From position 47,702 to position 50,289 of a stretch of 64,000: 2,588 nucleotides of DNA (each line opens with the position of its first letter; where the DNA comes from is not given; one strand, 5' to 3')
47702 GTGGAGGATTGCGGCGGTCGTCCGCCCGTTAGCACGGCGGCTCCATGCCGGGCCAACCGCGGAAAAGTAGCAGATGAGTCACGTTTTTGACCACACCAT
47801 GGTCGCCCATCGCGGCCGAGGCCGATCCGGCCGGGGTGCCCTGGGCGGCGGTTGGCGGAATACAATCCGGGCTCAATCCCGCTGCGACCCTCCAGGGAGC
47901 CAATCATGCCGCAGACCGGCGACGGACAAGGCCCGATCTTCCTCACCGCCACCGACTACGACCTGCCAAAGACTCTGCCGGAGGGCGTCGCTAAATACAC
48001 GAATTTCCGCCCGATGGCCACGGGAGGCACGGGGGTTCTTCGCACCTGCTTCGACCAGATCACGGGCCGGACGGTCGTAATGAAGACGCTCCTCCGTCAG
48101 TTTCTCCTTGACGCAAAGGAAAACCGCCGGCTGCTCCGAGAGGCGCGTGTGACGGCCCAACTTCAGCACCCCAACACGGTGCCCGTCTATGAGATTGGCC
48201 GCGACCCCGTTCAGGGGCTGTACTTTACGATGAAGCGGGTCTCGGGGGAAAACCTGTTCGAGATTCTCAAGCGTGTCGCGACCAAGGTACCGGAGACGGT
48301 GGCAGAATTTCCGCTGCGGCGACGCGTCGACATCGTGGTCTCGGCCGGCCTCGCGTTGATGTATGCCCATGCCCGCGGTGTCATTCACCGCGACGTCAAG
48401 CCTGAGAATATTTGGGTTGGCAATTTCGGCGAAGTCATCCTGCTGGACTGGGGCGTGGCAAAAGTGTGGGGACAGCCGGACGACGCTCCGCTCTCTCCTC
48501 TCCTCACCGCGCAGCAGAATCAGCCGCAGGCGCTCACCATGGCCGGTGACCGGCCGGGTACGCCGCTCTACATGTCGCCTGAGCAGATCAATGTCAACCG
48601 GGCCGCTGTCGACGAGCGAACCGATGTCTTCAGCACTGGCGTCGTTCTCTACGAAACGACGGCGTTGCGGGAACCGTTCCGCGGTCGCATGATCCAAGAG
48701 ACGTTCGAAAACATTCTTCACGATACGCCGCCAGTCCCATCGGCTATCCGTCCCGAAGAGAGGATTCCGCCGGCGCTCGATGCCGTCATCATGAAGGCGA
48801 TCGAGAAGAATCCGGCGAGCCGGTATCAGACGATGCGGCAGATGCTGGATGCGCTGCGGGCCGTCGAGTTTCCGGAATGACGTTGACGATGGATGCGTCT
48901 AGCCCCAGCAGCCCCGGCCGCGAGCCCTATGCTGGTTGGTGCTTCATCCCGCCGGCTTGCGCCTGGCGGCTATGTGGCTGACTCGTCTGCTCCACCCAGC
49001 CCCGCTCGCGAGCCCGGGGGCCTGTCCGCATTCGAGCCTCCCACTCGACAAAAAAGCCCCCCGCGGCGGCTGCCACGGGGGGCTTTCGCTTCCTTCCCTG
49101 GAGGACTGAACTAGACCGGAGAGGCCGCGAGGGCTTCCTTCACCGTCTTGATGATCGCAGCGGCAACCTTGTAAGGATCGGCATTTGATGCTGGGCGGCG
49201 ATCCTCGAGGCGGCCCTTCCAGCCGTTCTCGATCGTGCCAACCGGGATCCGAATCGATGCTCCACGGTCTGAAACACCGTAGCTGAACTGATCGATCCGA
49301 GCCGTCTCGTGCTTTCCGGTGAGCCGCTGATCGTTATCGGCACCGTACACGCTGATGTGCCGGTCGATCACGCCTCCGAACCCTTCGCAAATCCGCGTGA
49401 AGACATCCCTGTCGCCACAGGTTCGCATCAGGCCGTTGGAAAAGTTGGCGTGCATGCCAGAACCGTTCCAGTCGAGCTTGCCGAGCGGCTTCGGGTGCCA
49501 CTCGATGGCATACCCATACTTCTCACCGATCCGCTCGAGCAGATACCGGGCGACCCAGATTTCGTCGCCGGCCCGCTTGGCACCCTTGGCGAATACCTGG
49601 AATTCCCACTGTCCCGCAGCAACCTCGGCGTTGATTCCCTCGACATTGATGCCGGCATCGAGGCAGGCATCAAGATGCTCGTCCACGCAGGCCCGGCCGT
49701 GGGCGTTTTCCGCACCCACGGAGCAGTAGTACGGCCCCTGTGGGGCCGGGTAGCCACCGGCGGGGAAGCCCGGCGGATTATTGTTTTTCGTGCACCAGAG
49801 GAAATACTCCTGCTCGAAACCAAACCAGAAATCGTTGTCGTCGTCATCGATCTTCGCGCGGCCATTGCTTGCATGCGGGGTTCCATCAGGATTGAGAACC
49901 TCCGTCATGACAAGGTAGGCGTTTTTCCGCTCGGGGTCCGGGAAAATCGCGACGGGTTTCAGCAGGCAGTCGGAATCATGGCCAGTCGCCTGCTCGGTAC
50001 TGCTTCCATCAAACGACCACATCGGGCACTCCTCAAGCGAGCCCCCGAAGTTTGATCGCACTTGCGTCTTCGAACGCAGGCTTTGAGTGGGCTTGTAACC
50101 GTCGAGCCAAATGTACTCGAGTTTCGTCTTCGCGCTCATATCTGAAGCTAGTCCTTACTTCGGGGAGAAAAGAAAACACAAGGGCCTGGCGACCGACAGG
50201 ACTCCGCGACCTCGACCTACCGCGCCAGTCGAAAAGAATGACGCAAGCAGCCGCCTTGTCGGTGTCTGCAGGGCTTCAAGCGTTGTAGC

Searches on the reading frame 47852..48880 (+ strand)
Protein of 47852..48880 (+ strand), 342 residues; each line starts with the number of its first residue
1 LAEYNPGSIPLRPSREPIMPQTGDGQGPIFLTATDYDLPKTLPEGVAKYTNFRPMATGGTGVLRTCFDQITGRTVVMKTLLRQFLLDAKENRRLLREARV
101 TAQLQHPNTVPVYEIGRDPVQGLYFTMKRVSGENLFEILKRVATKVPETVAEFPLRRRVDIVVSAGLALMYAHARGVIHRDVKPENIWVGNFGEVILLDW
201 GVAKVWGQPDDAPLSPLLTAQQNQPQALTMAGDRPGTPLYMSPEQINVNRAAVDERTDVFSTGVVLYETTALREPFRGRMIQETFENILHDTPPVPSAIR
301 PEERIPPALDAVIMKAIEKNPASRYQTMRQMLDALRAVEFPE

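Call 58: search_protein_families(library=pfam, proteins=[window:47852-48880:+], max_evalue=0.01)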
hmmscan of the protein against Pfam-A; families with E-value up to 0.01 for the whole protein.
window:47852-48880:+ (342 aa): 2 families
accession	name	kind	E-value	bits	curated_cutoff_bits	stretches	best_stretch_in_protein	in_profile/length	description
PF00069.31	Pkinase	-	4.4e-36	125.1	31.7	1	52-332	4-258/263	Protein kinase domain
PF07714.23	PK_Tyr_Ser-Thr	-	1.4e-17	64.3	23.1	1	71-331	27-254/258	Protein tyrosine and serine/threonine kinase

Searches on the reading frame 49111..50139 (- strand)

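Call 58: search_protein_families(library=pfam, proteins=[window:49111-50139:-], max_evalue=0.01)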
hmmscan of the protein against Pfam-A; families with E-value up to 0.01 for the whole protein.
window:49111-50139:- (342 aa): 2 families
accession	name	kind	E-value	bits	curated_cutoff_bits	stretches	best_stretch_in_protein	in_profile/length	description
PF00120.29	Gln-synt_C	-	2.5e-21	76.5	24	2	96-234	14-155/344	Glutamine synthetase, catalytic domain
PF03951.24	Gln-synt_N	-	1.4e-12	47.5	33.4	1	6-84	4-82/82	Glutamine synthetase, beta-Grasp domain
